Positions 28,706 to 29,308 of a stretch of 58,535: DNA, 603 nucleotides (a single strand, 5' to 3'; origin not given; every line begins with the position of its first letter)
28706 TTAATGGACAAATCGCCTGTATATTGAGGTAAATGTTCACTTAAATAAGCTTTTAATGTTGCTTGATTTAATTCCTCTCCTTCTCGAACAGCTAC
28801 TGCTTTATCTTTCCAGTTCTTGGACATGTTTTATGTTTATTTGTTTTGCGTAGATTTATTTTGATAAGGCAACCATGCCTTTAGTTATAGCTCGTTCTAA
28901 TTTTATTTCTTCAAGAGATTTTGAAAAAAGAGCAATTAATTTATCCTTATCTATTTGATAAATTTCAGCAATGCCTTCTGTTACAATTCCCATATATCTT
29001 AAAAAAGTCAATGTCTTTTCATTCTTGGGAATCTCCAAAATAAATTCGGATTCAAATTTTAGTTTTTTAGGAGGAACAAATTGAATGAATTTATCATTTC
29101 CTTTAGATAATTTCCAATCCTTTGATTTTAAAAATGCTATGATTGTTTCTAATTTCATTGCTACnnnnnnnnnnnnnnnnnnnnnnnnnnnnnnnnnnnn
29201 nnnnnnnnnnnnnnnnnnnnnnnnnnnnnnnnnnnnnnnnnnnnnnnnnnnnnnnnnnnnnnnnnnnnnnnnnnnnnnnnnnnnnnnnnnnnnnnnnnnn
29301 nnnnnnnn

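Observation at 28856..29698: AT-rich two-gene cassette (DUF4365-like nuclease-fold protein + 100-aa partner) wedged into the men gene string: candidate orphan defence or toxin-antitoxin module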

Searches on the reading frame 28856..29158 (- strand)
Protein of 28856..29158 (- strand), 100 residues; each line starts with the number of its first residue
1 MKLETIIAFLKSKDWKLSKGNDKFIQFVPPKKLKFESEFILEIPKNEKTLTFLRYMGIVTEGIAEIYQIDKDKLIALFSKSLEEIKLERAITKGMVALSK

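Call 3: search_protein_families(library=pfam, proteins=[window:28856-29158:-], max_evalue=1)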
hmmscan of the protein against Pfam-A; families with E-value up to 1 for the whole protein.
window:28856-29158:- (100 aa): 0 families

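Call 4: search_protein_families(library=padloc, proteins=[window:28856-29158:-], max_evalue=1)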
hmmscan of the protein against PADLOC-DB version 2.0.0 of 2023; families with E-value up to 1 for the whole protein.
window:28856-29158:- (100 aa): 2 families
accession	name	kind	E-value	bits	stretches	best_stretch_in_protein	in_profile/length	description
PDLC04308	PDC-M02B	-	0.015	12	1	5-75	20-89/391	-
PDLC04301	PDC-M02B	-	0.039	11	1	2-76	12-84/378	-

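Call 5: search_protein_families(library=ncbifam, proteins=[window:28856-29158:-], max_evalue=1)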
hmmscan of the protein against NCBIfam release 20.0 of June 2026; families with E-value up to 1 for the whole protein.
window:28856-29158:- (100 aa): 0 families

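Call 10: find_homologous_proteins(query=window:28856-29158:-, max_evalue=0.01)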
Query window:28856-29158:- (100 aa): 6 proteins with E <= 0.01 among 13 candidates.
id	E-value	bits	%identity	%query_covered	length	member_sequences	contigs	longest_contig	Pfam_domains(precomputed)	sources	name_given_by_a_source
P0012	1.3e-49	184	91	100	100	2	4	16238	-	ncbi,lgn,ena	-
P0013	4.5e-47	176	86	100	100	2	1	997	-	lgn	-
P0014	9.2e-46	172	83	100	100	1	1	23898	-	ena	-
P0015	2.3e-45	170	83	100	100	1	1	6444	-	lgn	-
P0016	9.0e-45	168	83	100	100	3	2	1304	-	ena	-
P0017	4.4e-31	125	58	99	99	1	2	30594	-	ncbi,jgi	jgi:hypothetical protein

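Call 12: find_encoding_contigs(protein=P0017, flank=8000, max_places=4)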
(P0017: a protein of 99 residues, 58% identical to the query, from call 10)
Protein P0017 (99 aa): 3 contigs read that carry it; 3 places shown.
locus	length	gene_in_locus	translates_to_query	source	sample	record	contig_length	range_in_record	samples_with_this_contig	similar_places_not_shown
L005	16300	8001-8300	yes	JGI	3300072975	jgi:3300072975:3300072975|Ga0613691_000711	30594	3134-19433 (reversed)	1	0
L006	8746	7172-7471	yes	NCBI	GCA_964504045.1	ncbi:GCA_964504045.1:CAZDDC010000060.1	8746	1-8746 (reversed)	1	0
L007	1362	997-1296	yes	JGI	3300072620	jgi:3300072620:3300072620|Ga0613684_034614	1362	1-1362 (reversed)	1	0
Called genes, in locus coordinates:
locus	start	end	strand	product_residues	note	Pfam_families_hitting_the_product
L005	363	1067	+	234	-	PF00293:NUDIX, PF19368:WHD_AraR, PF21906:WHD_NrtR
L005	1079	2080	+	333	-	PF05544:Pro_racemase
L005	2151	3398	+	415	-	PF01266:DAO, PF03486:HI0933_like (faint), PF07992:Pyr_redox_2 (faint), PF13450:NAD_binding_8 (weak)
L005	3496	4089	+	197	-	-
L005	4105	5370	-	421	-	PF02308:MgtC, PF13194:DUF4010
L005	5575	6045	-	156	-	PF12869:tRNA_anti-like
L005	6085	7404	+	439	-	PF00324:AA_permease, PF13520:AA_permease_2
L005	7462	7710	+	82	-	-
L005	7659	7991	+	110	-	PF14280:DUF4365 (weak)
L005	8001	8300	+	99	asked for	-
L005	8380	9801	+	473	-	PF01120:Alpha_L_fucos, PF16757:Fucosidase_C (weak)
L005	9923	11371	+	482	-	PF14289:DUF4369, PF17127:DUF5106, PF00578:AhpC-TSA, PF08534:Redoxin, PF13905:Thioredoxin_8 (weak)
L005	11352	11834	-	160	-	PF12680:SnoaL_2, PF13474:SnoaL_3 (weak)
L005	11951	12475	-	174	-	PF08327:AHSA1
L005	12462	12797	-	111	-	PF01022:HTH_5, PF12802:MarR_2 (weak), PF12840:HTH_20, PF13412:HTH_24 (weak), PF25212:HVO_A0114 (weak), PF08279:HTH_11, PF01978:TrmB (weak)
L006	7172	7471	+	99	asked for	-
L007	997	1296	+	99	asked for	-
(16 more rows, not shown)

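Call 13: find_encoding_contigs(protein=P0014, flank=8000, max_places=4)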
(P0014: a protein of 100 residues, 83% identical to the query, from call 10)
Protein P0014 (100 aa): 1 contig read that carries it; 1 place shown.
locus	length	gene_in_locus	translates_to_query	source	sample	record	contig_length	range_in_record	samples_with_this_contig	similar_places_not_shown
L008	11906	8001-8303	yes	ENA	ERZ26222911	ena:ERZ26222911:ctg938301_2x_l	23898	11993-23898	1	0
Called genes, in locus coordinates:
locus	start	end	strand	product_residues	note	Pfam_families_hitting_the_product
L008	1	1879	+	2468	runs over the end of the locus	PF20067:SSL_N (faint), PF17210:SdrD_B, PF24684:Vgb_lyase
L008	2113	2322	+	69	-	-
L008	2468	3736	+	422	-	PF11013:DUF2851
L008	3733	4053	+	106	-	-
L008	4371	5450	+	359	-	PF00180:Iso_dh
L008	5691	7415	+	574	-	PF02776:TPP_enzyme_N, PF02775:TPP_enzyme_C (faint), PF16582:TPP_enzyme_M_2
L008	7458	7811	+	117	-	PF14280:DUF4365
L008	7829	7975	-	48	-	-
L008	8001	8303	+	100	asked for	-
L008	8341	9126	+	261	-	PF01636:APH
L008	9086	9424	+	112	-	-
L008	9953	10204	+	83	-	-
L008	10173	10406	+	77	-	PF04773:FecR (weak)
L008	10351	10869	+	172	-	PF04773:FecR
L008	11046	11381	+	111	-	PF16344:FecR_C (weak)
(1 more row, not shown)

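Call 18: search_protein_families(library=padloc, proteins=[P0017], max_evalue=1)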
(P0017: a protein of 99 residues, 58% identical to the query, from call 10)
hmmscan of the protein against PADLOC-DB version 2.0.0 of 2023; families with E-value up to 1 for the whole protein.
P0017 (99 aa): 2 families
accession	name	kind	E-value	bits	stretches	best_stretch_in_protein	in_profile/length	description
PDLC04317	PDC-M02B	-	0.0051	13.6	1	4-90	18-103/396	-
PDLC04307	PDC-M02B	-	0.02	11.9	1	7-76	17-86/373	-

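Call 20: search_protein_families(library=pfam, proteins=[P0017], max_evalue=1)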
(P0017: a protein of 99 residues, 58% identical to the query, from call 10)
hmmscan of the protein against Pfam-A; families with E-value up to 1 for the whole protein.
P0017 (99 aa): 2 families
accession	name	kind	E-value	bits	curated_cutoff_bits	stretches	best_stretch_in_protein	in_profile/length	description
PF16877.10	DUF5078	-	0.15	13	27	1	36-83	16-63/118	Domain of unknown function (DUF5078)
PF25424.1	PH_35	-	0.17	12.3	28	1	19-87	67-132/192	Fungal deubiquitinating enzyme PH domain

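Call 30: search_solved_structures(query=A1, max_evalue=10)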
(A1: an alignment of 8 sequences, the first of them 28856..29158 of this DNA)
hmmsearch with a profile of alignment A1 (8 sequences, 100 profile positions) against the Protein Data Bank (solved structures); distinct sequences matched with E-value up to 10: 4.
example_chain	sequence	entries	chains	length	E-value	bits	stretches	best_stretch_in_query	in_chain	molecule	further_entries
3fbg_A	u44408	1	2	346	0.57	13.6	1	18-73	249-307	putative arginate lyase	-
1tiq_A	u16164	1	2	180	0.66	13.4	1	44-82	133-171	Protease synthase and sporulation negative regulatory protein PAI 1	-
9h7y_B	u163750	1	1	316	0.87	13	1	64-96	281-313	Iron-sulfur cluster assembly SufBD family protein MJ0034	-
9h78_B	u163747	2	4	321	0.88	13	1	64-96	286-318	Iron-sulfur cluster assembly SufBD family protein MJ0034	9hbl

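Call 38: find_homologous_proteins(query=A3, max_evalue=0.001)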
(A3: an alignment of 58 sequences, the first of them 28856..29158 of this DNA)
Query A3 (58 sequences) (100 aa, profile of the alignment): 107 proteins with E <= 0.001 among 509 candidates.
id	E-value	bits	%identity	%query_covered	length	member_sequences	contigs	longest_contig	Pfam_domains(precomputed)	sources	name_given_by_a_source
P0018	9.6e-28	114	-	-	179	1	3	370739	-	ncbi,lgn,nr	ncbi:MAG: hypothetical protein RMX68_010980 [Aulosira sp. ZfuVER01]|nr:hypothetical protein [Aulosir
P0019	1.3e-26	110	-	-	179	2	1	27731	-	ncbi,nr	ncbi:MAG: hypothetical protein RMY34_31675 [Aulosira sp. DedQUE10]|nr:hypothetical protein [Aulosira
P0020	1.1e-25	107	-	-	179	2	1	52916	-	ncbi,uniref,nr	ncbi:hypothetical protein [Argonema antarcticum]|uniref:hypothetical protein n=1 Tax=Argonema antarc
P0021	1.2e-25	107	-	-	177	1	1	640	-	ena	-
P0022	4.4e-25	105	-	-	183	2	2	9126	-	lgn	-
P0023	6.4e-25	105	-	-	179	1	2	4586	-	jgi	jgi:hypothetical protein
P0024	1.4e-24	104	-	-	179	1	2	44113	-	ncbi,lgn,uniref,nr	ncbi:hypothetical protein H6S82_03040 [Planktothrix sp. FACHB-1355]|uniref:Uncharacterized protein n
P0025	2.3e-24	103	-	-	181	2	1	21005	-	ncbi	-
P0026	5.9e-24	102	-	-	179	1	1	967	-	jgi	jgi:hypothetical protein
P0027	1.0e-23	101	-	-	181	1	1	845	-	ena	-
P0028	1.3e-23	101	25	16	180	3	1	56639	-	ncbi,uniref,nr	ncbi:hypothetical protein [Microcoleus sp. bin38.metabat.b11b12b14.051]|uniref:hypothetical protein 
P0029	1.6e-23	100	-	-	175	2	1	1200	-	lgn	-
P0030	1.6e-23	100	-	-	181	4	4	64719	-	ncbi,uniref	ncbi:hypothetical protein Q5692_23405 [Microcoleus sp. C2C3]|uniref:hypothetical protein n=1 Tax=unc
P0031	1.7e-23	100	-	-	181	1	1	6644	-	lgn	-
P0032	1.9e-23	100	-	-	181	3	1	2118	-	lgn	-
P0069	6.0e-21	92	-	-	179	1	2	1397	-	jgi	jgi:predicted CopG family antitoxin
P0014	1.5e-18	84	83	100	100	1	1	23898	-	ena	-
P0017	3.0e-17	80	58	99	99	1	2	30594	-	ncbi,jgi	jgi:hypothetical protein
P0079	7.1e-17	79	-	-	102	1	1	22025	-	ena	-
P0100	1.3e-13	69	-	-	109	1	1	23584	-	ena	-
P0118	1.5e-4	39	-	-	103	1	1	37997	-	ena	-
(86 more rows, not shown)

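Call 46: predict_structure(alignment_id=A4)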
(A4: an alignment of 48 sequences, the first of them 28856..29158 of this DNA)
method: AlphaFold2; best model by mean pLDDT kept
length: 100 residues; sequences in the alignment: 48
mean_pLDDT: 91.1   pTM: 0.79
mean pLDDT of the five models: 91.1, 88.5, 87.7, 86.5, 77.4
residues with pLDDT >= 90: 74; 70-90: 24; 50-70: 2; < 50: 0
segments of 3 or more residues with pLDDT < 50: none
pLDDT, mean of each block of 10 residues (from residue 1): 95 94 94 90 94 93 95 95 87 74
secondary structure, 60 per line:
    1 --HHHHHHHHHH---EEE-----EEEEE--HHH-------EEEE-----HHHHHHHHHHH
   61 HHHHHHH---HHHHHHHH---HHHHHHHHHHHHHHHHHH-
elements in order: H3-12 E16-18 E24-28 E41-44 H50-67 H71-78 H82-99

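Call 50: fold_search(model_id=the predicted structure, library=pdb)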
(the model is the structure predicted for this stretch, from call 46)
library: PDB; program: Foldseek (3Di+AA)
matches with E <= 10: 318; with E <= 0.001: 0
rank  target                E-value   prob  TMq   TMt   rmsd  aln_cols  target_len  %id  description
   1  6g26_E                3.2e-01  0.82  0.40  0.59   3.7        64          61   22  The crystal structure of the Burkholderia pseudomallei HicAB complex (released 2018-10-31)
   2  6g26_F                3.6e-01  0.90  0.35  0.56   2.7        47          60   21  The crystal structure of the Burkholderia pseudomallei HicAB complex (released 2018-10-31)
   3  4c26_MODEL_1_A        4.7e-01  0.47  0.32  0.44   3.6        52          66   17  Solution NMR structure of the HicA toxin from Burkholderia pseudomallei (released 2014-04-23)
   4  3n1s_M                7.0e-01  0.13  0.26  0.24  10.2        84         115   20  Crystal structure of wild type ecHint GMP complex (released 2010-10-20)
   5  5uvm_A                8.5e-01  0.15  0.28  0.25  10.1        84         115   13  HIT family hydrolase from Clostridium thermocellum Cth-393 (released 2017-04-05)
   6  8etg_3                8.5e-01  0.08  0.23  0.20   7.1        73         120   14  Fkbp39 associated 60S nascent ribosome State 3 (released 2022-11-30)
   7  4egu_B                1.0e+00  0.13  0.28  0.25  10.0        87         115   17  0.95A Resolution Structure of a Histidine Triad Protein from Clostridium difficile (released 2012-04-18)
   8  3n1s_J                1.0e+00  0.10  0.25  0.22  10.4        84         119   18  Crystal structure of wild type ecHint GMP complex (released 2010-10-20)
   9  4lmg_B                1.0e+00  0.06  0.23  0.20  11.4       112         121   11  Crystal structure of AFT2 in complex with DNA (released 2014-03-05)
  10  3hav_C                1.1e+00  0.18  0.31  0.14   6.0        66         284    9  Structure of the streptomycin-ATP-APH(2")-IIa ternary complex (released 2009-11-17)
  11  3omf                  1.1e+00  0.14  0.28  0.26   8.6        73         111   20  Crystal structure of a histidine triad family protein from Entamoeba histolytica, bound to AMP (released 2010-09-08)
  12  3n1s_E                1.2e+00  0.11  0.26  0.24  10.2        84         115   19  Crystal structure of wild type ecHint GMP complex (released 2010-10-20)
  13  3n1s_A                1.3e+00  0.09  0.25  0.22  10.4        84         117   18  Crystal structure of wild type ecHint GMP complex (released 2010-10-20)
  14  2g7j_MODEL_1_A        1.4e+00  0.38  0.34  0.31   2.9        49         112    6  Solution NMR structure of the putative cytoplasmic protein ygaC from Salmonella typhimurium. Northeast Structu (released 2006-05-02)
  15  3q70                  1.4e+00  0.06  0.17  0.06  11.7        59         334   12  Secreted aspartic protease in complex with ritonavir (released 2012-01-04)
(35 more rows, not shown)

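Call 54: find_encoding_contigs(protein=P0118, flank=8000, max_places=2)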
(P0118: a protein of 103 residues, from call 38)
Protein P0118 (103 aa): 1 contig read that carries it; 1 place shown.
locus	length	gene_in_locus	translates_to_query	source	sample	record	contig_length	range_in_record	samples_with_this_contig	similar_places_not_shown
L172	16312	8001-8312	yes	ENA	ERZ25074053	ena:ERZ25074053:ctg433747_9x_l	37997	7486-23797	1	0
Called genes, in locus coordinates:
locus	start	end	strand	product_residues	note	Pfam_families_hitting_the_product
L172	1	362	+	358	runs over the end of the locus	PF02661:Fic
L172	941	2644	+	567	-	PF02734:Dak2, PF21645:FakA-like_M, PF13684:FakA-like_C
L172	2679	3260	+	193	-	PF02645:DegV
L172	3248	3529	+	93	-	PF02645:DegV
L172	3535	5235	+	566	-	PF17191:RecG_wedge, PF01336:tRNA_anti-codon, PF00270:DEAD, PF04851:ResIII (weak)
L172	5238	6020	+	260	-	PF00271:Helicase_C, PF19833:RecG_dom3_C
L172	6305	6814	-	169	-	-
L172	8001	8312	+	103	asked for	-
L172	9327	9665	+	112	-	-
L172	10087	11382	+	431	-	PF13173:AAA_14, PF13635:DUF4143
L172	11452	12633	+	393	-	PF13378:MR_MLE_C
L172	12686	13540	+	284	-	PF00248:Aldo_ket_red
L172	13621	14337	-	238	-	PF13391:HNH_2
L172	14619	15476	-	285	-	PF01436:NHL (faint), PF24684:Vgb_lyase (faint), PF08450:SGL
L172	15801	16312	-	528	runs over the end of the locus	PF07969:Amidohydro_3, PF01979:Amidohydro_1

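Call 55: find_encoding_contigs(protein=P0100, flank=8000, max_places=2)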
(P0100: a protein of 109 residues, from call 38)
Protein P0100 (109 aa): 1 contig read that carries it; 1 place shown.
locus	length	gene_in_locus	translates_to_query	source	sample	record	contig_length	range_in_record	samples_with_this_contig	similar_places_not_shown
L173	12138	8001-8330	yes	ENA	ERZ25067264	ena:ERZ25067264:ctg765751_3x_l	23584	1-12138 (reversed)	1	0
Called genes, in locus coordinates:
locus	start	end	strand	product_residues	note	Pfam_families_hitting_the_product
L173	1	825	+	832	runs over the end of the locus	PF20464:MmeI_N, PF20465:MmeI_hel, PF20473:MmeI_Mtase, PF20466:MmeI_TRD, PF20467:MmeI_C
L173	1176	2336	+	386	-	-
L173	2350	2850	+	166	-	PF14280:DUF4365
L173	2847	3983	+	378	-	-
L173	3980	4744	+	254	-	PF13289:SIR2_2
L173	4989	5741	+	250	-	-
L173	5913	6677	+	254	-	PF08861:DUF1828, PF08862:DUF1829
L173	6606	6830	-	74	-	-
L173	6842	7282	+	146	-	-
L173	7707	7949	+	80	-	PF04255:DUF433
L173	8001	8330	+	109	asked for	-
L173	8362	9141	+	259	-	-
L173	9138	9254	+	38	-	-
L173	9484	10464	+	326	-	PF14088:DUF4268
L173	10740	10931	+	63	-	-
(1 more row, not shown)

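Call 56: find_encoding_contigs(protein=P0079, flank=8000, max_places=2)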
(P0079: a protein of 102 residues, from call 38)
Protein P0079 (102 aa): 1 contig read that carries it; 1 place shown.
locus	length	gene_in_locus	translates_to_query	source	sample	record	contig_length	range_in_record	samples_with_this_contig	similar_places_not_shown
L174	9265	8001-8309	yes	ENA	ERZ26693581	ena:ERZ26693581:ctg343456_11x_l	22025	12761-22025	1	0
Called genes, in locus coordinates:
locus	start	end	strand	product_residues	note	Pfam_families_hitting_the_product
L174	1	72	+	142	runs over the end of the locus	PF15970:HicB-like_2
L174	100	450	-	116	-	-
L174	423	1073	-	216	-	PF04167:DUF402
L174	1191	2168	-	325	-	PF00248:Aldo_ket_red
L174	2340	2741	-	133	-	PF01850:PIN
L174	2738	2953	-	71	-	PF04014:MazE_antitoxin (weak)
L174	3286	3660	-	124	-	-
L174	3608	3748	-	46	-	-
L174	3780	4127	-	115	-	-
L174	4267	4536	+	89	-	-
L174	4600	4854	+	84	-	-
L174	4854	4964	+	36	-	-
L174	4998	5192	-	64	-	-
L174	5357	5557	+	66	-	-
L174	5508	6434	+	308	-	-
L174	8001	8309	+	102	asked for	-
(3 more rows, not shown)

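Call 75: search_protein_families(library=phrogs, proteins=[window:28856-29158:-, P0069], max_evalue=0.01)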
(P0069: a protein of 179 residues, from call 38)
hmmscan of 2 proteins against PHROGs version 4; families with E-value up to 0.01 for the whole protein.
window:28856-29158:- (100 aa): 0 families

P0069 (179 aa): 0 families

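Call 80: search_protein_representatives(alignment_id=A7)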
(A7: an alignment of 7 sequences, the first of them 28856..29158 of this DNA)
Query: 7 sequences, 100 profile positions. Proteins with E-value up to 0.001 (for the whole library): 109; up to 1e-10: 15; up to 1e-30: 1. The best 109 are listed.
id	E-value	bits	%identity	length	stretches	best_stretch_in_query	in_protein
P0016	1.4e-53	195.4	-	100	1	1-100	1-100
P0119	7.0e-15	71.3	-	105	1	2-98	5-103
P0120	1.5e-14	70.3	-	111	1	2-87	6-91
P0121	2.3e-14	69.6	-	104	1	2-97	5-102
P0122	2.8e-14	69.4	-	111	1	6-98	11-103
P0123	2.0e-13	66.6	-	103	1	4-96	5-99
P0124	4.1e-13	65.6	-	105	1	4-95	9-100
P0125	5.5e-12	62.0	-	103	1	6-97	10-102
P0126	6.4e-12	61.8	-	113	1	2-99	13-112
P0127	6.6e-12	61.8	-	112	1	2-88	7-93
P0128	2.1e-11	60.1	-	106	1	2-90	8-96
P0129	3.4e-11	59.5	-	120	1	5-89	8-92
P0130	3.4e-11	59.5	-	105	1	3-95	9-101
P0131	5.9e-11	58.7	-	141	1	6-93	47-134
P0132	8.9e-11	58.1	-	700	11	28-58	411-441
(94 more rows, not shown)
